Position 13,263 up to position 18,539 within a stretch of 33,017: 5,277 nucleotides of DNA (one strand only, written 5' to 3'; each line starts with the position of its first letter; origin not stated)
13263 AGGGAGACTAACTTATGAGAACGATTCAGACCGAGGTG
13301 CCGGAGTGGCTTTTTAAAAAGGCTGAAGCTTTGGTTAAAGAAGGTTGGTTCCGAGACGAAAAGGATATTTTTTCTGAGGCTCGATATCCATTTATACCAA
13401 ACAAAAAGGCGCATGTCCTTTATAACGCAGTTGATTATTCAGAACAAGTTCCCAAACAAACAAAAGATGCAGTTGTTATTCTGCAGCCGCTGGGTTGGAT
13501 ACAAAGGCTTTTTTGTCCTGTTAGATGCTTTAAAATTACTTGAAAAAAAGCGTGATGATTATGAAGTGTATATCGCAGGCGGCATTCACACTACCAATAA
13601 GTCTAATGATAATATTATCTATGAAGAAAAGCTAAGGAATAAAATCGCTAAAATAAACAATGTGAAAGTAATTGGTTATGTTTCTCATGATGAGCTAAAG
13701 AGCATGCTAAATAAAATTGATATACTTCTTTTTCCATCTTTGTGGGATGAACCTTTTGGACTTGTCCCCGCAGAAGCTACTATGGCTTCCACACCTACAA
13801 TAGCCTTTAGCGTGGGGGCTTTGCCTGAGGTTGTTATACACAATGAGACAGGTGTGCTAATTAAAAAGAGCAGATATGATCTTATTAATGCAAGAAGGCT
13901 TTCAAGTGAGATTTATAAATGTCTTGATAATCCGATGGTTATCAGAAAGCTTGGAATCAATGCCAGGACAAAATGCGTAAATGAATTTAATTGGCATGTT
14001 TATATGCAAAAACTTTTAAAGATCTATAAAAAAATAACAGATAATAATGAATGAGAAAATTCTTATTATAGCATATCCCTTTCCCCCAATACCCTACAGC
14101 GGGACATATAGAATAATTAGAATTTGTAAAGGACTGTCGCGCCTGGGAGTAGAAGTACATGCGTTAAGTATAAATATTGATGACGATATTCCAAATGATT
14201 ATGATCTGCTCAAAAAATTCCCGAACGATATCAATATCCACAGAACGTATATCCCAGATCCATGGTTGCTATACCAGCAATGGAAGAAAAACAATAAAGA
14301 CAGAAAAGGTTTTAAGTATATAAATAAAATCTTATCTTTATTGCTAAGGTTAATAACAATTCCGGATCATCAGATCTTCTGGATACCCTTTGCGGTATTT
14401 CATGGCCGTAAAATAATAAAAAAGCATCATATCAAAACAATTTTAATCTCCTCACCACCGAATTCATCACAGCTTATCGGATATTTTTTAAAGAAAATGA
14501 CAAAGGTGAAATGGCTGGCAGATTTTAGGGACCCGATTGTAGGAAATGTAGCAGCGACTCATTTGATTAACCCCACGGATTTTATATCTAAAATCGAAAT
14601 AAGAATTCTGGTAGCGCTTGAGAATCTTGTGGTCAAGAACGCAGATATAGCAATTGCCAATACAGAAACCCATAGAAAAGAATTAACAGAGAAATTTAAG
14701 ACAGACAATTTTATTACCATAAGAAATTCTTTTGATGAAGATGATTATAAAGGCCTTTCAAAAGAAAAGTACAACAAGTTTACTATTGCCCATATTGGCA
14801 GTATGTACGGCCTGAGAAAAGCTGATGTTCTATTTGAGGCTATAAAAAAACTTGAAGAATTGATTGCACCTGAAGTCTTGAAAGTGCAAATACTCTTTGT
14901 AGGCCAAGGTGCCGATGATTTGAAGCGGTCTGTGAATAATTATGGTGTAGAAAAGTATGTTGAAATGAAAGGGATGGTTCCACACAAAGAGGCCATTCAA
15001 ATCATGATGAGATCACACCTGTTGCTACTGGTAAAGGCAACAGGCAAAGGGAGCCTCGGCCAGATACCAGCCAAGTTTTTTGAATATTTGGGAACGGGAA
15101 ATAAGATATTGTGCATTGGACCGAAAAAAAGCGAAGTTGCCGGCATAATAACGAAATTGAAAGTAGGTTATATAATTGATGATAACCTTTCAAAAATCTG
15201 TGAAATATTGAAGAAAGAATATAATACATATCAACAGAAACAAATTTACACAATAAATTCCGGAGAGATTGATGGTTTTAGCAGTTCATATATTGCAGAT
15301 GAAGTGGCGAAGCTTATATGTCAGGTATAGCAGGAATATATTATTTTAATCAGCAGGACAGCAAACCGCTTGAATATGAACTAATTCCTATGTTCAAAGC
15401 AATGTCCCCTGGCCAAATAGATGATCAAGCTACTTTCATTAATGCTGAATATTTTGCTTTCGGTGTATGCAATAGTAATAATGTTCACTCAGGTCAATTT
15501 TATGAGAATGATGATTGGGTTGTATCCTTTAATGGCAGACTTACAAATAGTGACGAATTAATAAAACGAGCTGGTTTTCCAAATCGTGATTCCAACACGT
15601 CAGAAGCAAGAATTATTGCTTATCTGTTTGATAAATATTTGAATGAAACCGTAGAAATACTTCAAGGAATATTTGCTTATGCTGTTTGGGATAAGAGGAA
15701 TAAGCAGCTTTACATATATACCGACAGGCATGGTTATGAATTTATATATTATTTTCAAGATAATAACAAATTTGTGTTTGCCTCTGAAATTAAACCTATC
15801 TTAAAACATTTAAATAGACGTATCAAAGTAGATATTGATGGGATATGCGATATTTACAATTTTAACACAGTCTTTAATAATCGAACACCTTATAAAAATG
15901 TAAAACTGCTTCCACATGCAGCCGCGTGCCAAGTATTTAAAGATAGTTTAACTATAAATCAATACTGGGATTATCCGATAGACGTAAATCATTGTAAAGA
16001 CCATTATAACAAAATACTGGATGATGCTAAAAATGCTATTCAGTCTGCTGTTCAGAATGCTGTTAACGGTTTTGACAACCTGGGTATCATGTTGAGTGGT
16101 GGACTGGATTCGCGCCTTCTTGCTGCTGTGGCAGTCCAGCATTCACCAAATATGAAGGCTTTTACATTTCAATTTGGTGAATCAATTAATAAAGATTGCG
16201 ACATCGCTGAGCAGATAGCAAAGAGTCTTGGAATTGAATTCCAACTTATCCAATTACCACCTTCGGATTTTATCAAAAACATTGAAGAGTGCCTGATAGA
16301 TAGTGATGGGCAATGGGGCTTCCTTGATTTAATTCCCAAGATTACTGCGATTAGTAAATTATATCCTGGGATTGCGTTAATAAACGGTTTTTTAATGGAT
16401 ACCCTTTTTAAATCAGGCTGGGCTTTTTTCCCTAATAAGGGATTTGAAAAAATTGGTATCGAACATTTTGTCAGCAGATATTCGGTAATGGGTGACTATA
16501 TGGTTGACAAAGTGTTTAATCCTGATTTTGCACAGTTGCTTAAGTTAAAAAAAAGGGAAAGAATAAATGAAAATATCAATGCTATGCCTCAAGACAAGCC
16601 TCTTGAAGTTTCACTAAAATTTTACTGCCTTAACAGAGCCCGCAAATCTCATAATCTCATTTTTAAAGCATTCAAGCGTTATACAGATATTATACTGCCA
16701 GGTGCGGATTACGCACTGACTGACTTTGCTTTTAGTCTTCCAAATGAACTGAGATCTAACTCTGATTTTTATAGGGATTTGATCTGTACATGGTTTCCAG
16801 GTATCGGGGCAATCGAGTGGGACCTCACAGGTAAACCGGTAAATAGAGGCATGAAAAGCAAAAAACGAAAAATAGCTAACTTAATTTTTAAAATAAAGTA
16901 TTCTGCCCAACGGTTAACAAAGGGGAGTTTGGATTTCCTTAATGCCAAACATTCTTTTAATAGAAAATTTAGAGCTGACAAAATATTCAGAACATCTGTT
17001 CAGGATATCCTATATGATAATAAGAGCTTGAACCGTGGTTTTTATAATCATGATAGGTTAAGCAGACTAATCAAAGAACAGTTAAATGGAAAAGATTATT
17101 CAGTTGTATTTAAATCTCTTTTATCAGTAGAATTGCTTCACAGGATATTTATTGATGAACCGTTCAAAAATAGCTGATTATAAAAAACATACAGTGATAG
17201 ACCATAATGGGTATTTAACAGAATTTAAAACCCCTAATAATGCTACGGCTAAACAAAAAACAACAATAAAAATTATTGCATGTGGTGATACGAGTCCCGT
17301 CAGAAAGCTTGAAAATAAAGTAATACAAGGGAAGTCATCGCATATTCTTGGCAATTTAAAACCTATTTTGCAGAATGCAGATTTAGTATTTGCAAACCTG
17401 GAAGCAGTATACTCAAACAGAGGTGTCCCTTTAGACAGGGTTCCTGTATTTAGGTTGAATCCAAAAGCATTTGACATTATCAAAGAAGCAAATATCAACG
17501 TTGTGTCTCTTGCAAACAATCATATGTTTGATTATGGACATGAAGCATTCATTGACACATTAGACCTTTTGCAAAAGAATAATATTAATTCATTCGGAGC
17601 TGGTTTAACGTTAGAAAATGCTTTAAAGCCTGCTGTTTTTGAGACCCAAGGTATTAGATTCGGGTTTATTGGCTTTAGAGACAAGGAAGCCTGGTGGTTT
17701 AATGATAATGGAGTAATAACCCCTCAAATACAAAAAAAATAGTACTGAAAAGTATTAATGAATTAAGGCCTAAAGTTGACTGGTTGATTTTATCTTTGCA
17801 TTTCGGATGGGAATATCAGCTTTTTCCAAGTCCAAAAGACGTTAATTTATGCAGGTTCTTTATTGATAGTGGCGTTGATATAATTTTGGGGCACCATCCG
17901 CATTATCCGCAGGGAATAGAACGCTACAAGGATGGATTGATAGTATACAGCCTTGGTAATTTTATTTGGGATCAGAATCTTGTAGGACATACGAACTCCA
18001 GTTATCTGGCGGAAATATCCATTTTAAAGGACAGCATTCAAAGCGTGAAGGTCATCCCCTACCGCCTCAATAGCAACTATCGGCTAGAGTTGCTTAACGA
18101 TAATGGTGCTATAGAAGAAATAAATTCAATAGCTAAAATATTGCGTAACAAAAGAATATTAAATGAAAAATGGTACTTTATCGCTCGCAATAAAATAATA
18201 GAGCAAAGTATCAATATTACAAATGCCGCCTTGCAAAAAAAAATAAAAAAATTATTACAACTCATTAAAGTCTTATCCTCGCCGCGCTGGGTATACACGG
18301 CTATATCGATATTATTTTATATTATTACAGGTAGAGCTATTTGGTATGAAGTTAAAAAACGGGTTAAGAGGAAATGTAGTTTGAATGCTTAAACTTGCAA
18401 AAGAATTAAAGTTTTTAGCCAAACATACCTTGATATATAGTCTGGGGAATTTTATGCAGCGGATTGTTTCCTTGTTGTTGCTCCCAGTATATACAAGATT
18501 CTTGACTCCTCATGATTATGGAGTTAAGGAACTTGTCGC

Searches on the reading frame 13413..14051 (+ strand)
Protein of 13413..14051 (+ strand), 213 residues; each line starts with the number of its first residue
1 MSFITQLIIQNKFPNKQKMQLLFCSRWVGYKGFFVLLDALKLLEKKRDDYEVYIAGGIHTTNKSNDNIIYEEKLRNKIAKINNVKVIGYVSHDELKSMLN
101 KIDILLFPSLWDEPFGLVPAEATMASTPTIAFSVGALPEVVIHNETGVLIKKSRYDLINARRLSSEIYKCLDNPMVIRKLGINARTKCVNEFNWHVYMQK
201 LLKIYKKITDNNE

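Call 5: search_protein_families(library=pfam, proteins=[window:13413-14051:+])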
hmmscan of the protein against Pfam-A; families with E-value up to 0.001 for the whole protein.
window:13413-14051:+ (213 aa): 3 families
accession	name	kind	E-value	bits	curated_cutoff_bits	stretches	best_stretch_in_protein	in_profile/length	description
PF00534.26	Glycos_transf_1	-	4.2e-30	105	26.4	1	10-159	7-149/172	Glycosyl transferases group 1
PF13692.12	Glyco_trans_1_4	-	1e-22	81.4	27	1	20-153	3-127/142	Glycosyl transferases group 1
PF20706.3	GT4-conflict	-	8e-07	28.8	26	1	11-131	190-310/385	Family 4 Glycosyltransferase in conflict systems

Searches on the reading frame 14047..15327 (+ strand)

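Call 5: search_protein_families(library=pfam, proteins=[window:14047-15327:+])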
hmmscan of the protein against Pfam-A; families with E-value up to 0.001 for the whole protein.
window:14047-15327:+ (427 aa): 1 family
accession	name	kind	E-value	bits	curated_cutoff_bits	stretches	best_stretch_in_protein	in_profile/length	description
PF00534.26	Glycos_transf_1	-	0.0002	21.4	26.4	1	240-330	11-100/172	Glycosyl transferases group 1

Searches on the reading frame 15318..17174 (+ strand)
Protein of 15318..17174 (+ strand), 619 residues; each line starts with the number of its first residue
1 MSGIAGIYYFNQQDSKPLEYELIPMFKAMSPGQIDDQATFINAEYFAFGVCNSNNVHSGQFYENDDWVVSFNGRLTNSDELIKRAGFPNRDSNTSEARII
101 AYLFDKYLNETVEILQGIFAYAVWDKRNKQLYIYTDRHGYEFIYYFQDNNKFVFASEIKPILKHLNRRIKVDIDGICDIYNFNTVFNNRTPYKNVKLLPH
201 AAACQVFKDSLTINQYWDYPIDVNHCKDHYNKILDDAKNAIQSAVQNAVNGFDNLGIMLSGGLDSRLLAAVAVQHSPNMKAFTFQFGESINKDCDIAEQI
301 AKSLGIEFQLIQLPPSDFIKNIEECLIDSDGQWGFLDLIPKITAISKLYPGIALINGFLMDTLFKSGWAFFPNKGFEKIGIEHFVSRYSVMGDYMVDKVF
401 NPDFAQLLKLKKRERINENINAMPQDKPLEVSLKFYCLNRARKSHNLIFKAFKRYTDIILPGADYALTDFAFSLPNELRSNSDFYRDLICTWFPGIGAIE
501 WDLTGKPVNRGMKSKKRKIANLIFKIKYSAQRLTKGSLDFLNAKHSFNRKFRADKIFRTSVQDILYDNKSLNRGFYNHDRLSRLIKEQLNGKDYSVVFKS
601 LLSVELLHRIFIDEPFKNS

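Call 29: search_protein_families(library=pfam, proteins=[window:15318-17174:+], max_evalue=0.0001)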
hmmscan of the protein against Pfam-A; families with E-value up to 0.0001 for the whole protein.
window:15318-17174:+ (619 aa): 5 families
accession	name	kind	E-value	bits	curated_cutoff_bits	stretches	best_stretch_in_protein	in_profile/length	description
PF13537.11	GATase_7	-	9e-19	68.1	25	1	63-162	20-122/123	Glutamine amidotransferase domain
PF00733.27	Asn_synthase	-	4.9e-16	59.8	21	1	238-325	3-91/354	Asparagine synthase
PF13522.11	GATase_6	-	5.1e-13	49.6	27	1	63-157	35-130/130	Glutamine amidotransferase domain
PF06508.19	QueC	-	3.3e-07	30.4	22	1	257-314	4-61/210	Queuosine biosynthesis protein QueC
PF12481.13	DUF3700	-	1.1e-06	28.8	27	1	19-161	31-175/228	Aluminium induced protein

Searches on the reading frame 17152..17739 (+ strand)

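Call 29: search_protein_families(library=pfam, proteins=[window:17152-17739:+], max_evalue=0.0001)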
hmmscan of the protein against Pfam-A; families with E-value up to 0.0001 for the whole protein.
window:17152-17739:+ (196 aa): 1 family
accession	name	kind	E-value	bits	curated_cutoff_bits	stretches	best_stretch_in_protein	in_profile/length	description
PF09587.15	PGA_cap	-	7.6e-36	124.3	27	1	40-178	1-141/255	Bacterial capsule synthesis protein PGA_cap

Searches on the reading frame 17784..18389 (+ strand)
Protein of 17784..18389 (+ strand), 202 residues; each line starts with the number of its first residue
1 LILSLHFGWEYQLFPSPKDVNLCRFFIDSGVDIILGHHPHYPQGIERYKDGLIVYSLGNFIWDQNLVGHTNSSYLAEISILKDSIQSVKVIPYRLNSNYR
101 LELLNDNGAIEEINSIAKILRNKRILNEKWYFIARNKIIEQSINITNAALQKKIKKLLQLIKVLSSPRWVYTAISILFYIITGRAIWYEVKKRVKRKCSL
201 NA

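Call 29: search_protein_families(library=pfam, proteins=[window:17784-18389:+], max_evalue=0.0001)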
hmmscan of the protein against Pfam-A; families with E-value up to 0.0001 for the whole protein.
window:17784-18389:+ (202 aa): 1 family
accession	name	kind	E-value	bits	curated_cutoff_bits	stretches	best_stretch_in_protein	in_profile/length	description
PF09587.15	PGA_cap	-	2.3e-23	83.4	27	1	2-64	193-255/255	Bacterial capsule synthesis protein PGA_cap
